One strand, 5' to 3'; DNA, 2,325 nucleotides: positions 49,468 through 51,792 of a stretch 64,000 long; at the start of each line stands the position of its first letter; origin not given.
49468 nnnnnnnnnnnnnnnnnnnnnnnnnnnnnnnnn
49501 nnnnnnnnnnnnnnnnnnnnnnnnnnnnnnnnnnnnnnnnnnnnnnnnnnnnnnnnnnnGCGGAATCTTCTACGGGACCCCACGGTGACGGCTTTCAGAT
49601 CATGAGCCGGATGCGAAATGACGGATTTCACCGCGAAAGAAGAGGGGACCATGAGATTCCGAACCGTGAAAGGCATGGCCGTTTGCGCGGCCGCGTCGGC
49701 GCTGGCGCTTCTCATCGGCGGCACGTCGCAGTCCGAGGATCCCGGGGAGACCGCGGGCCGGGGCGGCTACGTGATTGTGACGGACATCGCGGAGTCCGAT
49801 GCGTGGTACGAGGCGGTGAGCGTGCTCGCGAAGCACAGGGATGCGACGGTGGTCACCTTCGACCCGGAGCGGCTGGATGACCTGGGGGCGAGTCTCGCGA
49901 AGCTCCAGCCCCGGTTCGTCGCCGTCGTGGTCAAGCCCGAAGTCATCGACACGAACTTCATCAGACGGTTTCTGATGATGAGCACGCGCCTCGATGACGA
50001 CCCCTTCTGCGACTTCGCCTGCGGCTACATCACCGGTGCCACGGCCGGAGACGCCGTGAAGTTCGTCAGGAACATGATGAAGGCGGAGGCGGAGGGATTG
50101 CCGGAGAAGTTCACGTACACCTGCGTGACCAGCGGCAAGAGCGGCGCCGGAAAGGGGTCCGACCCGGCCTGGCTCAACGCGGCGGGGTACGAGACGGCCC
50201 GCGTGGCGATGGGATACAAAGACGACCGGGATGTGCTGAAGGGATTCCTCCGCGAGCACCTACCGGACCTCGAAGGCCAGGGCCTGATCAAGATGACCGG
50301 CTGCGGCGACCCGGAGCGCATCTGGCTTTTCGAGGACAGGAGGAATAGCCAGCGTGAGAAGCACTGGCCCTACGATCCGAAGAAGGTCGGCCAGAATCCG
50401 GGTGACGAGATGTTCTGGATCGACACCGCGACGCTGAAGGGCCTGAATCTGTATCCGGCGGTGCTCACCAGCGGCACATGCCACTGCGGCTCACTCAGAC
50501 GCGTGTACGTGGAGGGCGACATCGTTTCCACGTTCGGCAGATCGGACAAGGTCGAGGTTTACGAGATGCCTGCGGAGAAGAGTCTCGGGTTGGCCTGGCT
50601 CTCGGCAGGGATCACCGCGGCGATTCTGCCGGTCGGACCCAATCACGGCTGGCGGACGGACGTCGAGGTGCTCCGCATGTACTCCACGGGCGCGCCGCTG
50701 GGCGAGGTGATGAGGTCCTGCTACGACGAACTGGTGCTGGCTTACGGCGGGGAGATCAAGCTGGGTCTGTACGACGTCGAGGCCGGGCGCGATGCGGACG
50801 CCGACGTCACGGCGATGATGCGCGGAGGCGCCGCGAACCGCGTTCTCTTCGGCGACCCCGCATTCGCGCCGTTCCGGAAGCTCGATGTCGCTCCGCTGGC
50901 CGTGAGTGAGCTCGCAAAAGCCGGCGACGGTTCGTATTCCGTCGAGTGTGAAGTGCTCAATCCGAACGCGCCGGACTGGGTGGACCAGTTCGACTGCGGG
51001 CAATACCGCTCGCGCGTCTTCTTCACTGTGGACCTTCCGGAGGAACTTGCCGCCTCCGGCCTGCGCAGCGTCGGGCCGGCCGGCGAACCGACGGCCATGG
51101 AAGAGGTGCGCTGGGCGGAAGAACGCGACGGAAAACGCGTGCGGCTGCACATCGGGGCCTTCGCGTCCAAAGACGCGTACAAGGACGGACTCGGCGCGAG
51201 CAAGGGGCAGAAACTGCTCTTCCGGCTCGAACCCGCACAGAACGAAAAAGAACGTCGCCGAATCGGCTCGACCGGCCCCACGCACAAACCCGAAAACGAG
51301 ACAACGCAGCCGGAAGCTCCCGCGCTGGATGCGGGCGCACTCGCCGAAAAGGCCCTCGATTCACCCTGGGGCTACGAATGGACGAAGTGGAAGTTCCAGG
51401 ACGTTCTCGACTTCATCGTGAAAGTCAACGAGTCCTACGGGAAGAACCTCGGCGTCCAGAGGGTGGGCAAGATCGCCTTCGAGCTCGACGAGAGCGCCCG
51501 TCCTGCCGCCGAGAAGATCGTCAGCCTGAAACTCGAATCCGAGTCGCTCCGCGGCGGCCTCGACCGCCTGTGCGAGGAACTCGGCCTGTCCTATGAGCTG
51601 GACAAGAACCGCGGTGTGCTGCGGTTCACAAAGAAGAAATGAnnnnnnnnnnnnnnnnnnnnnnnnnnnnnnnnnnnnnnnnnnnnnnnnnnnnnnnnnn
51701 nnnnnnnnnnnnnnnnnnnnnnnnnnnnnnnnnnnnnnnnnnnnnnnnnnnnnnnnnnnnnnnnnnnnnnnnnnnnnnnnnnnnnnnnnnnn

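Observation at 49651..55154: Exported peptidase-C25-like pair, the second fused to an intact LanC-like cyclase domain, with no dehydratase or precursor in sight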

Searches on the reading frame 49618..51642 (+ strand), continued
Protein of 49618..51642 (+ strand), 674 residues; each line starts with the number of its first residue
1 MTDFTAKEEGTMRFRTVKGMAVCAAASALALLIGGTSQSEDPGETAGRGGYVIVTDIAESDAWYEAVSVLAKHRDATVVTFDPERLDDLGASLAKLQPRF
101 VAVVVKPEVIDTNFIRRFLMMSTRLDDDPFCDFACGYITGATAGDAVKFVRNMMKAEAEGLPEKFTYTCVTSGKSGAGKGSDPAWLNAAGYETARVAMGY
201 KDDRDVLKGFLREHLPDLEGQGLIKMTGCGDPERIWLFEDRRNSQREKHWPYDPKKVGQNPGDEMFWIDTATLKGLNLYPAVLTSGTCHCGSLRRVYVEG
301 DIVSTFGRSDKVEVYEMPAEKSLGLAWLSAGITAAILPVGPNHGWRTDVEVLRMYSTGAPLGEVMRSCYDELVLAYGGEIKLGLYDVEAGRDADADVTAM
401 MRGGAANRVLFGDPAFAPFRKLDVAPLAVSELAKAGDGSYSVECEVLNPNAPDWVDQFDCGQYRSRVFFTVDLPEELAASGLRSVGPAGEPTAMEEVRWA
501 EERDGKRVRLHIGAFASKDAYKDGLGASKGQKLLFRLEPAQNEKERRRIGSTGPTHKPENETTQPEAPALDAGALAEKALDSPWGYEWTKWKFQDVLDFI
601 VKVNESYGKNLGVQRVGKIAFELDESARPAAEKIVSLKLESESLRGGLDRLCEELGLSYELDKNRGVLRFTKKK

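Call 67: search_protein_families(library=pfam, proteins=[L006:2-2008:+, L004:10631-12160:+], max_evalue=0.1)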
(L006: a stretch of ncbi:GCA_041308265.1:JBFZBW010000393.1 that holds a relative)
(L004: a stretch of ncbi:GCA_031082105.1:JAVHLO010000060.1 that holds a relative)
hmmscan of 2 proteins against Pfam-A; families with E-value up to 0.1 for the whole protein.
L006:2-2008:+ (669 aa): 3 families
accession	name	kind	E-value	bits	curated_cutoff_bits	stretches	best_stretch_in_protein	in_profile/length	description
PF02638.21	GHL10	-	1.8e-18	67.2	27.9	1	359-606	28-280/311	Glycosyl hydrolase-like 10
PF13200.12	DUF4015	-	8.6e-05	22.2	27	1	446-588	112-227/313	Putative glycosyl hydrolase domain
PF14871.12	GHL6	-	0.042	14.5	35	1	365-479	16-131/132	Hypothetical glycosyl hydrolase 6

L004:10631-12160:+ (510 aa): 1 family
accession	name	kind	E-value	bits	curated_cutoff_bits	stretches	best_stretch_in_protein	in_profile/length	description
PF01364.23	Peptidase_C25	-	0.0012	18.6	23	1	208-401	214-373/374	Peptidase family C25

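Call 85: find_encoding_contigs(protein=P0006, flank=8000, max_places=1)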
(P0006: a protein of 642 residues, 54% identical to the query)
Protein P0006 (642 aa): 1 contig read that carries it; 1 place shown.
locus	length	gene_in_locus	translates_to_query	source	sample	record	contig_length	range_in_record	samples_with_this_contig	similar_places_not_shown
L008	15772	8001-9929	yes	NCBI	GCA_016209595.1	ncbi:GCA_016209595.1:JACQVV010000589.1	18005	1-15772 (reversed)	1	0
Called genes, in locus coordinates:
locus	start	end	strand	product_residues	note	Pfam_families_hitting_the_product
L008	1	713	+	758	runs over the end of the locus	-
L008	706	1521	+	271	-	-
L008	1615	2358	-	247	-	-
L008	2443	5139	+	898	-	PF00069:Pkinase, PF07714:PK_Tyr_Ser-Thr, PF03109:ABC1 (weak), PF13431:TPR_17 (faint), PF00515:TPR_1 (faint), PF07719:TPR_2 (faint)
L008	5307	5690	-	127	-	PF05147:LANC_like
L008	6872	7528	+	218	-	-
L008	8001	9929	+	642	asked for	-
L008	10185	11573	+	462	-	PF04235:DUF418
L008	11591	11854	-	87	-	PF02597:ThiS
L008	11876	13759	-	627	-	PF02730:AFOR_N, PF01314:AFOR_C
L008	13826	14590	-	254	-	PF13191:AAA_16 (weak), PF00005:ABC_tran, PF02463:SMC_N (faint), PF13401:AAA_22 (faint), PF13304:AAA_21 (weak)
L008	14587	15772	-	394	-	PF12849:PBP_like_2 (weak), PF00528:BPD_transp_1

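Call 86: find_encoding_contigs(protein=P0008, flank=8000, max_places=1)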
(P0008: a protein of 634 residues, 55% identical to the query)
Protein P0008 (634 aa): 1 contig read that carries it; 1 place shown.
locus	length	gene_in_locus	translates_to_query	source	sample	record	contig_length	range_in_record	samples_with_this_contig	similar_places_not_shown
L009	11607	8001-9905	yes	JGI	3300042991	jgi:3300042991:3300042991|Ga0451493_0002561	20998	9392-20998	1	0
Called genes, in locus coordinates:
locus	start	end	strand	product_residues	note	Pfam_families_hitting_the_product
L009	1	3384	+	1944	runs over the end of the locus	PF01833:TIG (weak), PF13205:Big_5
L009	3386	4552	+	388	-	PF13646:HEAT_2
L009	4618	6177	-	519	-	PF12450:vWF_A, PF00092:VWA, PF13519:VWA_2, PF13768:VWA_3, PF12034:YfbK_C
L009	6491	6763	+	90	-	PF06961:DUF1294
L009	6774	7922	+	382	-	PF00657:Lipase_GDSL (faint), PF13472:Lipase_GDSL_2, PF16822:ALGX (weak)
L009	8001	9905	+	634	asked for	-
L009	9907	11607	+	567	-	?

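Call 87: find_encoding_contigs(protein=P0010, flank=8000, max_places=1)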
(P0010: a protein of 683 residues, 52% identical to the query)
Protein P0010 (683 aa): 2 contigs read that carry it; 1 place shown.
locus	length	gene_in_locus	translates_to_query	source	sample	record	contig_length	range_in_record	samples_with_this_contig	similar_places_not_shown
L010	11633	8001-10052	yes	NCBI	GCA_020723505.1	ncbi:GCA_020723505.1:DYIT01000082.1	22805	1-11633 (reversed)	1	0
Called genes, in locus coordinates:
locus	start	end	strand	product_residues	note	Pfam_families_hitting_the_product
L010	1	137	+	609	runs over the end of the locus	-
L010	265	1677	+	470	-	PF02985:HEAT (faint), PF13646:HEAT_2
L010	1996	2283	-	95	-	PF09413:DUF2007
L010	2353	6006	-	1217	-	PF01833:TIG, PF13205:Big_5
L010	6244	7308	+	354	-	PF12837:Fer4_6 (faint), PF13237:Fer4_10 (weak), PF00037:Fer4 (weak), PF12838:Fer4_7 (faint), PF13187:Fer4_9, PF13484:Fer4_16 (faint)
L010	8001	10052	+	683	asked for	-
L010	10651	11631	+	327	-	?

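Call 100: find_related_loci(query=A9, collection=genome_contigs, flank=10000)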
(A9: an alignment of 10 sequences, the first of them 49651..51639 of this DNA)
Query A9 (663 aa) in genome_contigs; peptide patterns used: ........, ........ (x = any residue, [..] = any of these).
93 stretches matched a pattern; 49 encode a relative of the query (tblastn E <= 1e-3); 49 distinct loci.
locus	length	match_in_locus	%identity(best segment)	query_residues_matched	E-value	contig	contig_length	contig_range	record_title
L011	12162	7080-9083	62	13-661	0e+0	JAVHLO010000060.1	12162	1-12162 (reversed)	MAG: Planctomycetota bacterium isolate Ess09-14 NODE_60_length_12162_cov_4.311752, whole genome shotgun sequence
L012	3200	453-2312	54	25-663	0e+0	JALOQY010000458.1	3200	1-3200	MAG: Planctomycetota bacterium isolate Prado167 scaffold_101311, whole genome shotgun sequence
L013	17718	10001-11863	54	24-659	0e+0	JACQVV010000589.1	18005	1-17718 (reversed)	MAG: Planctomycetota bacterium isolate NC_groundwater_1472_Ag_S-0.65um_69_29 S_p65_S5_coassembly_k141_4946740, whole gen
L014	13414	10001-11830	52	40-663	0e+0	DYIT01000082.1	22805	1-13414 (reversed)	MAG TPA_asm: Candidatus Kuenenia stuttgartiensis isolate FI88_62_9 Afr_mines_FI88_838_length_22805_cov_4_212703, whole g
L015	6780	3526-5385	50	31-663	0e+0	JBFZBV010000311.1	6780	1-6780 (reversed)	MAG: Planctomycetota bacterium isolate PPR_0505 k121_2045801, whole genome shotgun sequence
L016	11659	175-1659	40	22-526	7e-104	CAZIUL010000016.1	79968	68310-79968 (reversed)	MAG TPA_asm: uncultured Phycisphaerales bacterium isolate SRP077602_co1_433 genome assembly, contig: NODE_646_length_799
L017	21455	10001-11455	40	40-528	2e-95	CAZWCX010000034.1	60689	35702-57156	MAG TPA_asm: uncultured Planctomycetia bacterium isolate SRP323723_co1_148 genome assembly, contig: NODE_429_length_6068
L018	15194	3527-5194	35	10-537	1e-88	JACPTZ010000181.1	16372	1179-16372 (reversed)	MAG: Planctomycetota bacterium isolate NC_groundwater_745_Ag_S-0.65um_67_9 S37_SO-6_scaffold_734556, whole genome shotgu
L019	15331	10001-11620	37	27-562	3e-83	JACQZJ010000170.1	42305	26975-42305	MAG: Planctomycetota bacterium isolate NC_groundwater_1564_Pr4_S-0.65um_71_10 SR1-18-Sp65_coassembly_scaffold_454964, wh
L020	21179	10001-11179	39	38-433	5e-79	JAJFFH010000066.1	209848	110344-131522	MAG: Planctomycetota bacterium isolate OFTM341 OFTM341_65, whole genome shotgun sequence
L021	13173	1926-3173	40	31-443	7e-78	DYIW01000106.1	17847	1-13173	MAG TPA_asm: Phycisphaera mikurensis isolate FI88_71_9 Afr_mines_FI88_1140_length_17847_cov_3_783554, whole genome shotg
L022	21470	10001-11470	37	40-529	7e-76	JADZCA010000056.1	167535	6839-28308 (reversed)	MAG: Planctomycetota bacterium isolate SJ703 c_000000732979, whole genome shotgun sequence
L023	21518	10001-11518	35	25-513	1e-74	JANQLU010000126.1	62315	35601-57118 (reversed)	MAG: Pirellulaceae bacterium isolate PL25a_bin.70 k99_1898905, whole genome shotgun sequence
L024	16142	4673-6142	37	40-529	2e-73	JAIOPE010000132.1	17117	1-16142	MAG: Planctomycetota bacterium isolate LakeFargette_0920_ALND_MAG_70_12 LacPavin_0920_ALND_scaffold_712594, whole genome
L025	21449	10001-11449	34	37-508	5e-73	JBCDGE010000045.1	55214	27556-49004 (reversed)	MAG: Planctomycetota bacterium isolate P01_H01_bin.125 k141_1824534_length_55214_cov_23.2303, whole genome shotgun seque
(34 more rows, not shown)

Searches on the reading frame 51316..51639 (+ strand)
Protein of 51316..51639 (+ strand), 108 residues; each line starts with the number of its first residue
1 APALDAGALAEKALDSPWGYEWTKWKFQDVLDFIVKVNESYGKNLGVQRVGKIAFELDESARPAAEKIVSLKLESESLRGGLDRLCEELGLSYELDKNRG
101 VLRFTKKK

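Call 60: search_solved_structures(query=A7, max_evalue=10, show_alignments=2)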
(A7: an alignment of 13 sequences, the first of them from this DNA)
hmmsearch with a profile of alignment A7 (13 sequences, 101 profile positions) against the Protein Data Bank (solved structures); distinct sequences matched with E-value up to 10: 1.
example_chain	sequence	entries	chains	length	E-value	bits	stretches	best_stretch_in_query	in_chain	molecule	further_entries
3dsb_A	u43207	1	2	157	0.33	14.4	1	12-69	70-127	Putative acetyltransferase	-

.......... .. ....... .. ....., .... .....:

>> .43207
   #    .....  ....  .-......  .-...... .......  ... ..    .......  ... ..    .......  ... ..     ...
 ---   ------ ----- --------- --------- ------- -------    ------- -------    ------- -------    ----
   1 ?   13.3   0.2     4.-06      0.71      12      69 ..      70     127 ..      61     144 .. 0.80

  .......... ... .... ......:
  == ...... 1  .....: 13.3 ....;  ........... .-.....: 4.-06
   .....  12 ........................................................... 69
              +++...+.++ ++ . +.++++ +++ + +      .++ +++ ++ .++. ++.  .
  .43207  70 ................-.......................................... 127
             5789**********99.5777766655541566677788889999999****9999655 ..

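Call 62: search_protein_families(library=pfam, alignment_id=A7, max_evalue=10)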
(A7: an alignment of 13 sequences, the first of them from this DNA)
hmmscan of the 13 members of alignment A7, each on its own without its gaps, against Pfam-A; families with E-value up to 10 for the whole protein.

A. member 1, seq(108 aa): 1 family
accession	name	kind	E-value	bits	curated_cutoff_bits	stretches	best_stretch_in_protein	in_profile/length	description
PF07660.19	STN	-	0.08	13.2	28.4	1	67-100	14-46/52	Secretin and TonB N terminus short domain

B. families by the number of members that match (of 13 scanned): 9 families
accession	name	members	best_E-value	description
PF07660.19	STN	7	0.009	Secretin and TonB N terminus short domain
PF15186.11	TEX13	1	0.011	Testis-expressed sequence 13 protein family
PF16690.10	MMACHC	1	0.023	Methylmalonic aciduria and homocystinuria type C family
PF05204.19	Hom_end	1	0.028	Homing endonuclease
PF09000.15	Cytotoxic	1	0.12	Cytotoxic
PF15907.11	Itfg2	1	0.15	Integrin-alpha FG-GAP repeat-containing protein 2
PF00258.30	Flavodoxin_1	1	0.16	Flavodoxin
PF09862.15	DUF2089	1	0.21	Domain of unknown function (DUF2089)-HTH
PF00076.28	RRM_1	1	0.22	RNA recognition motif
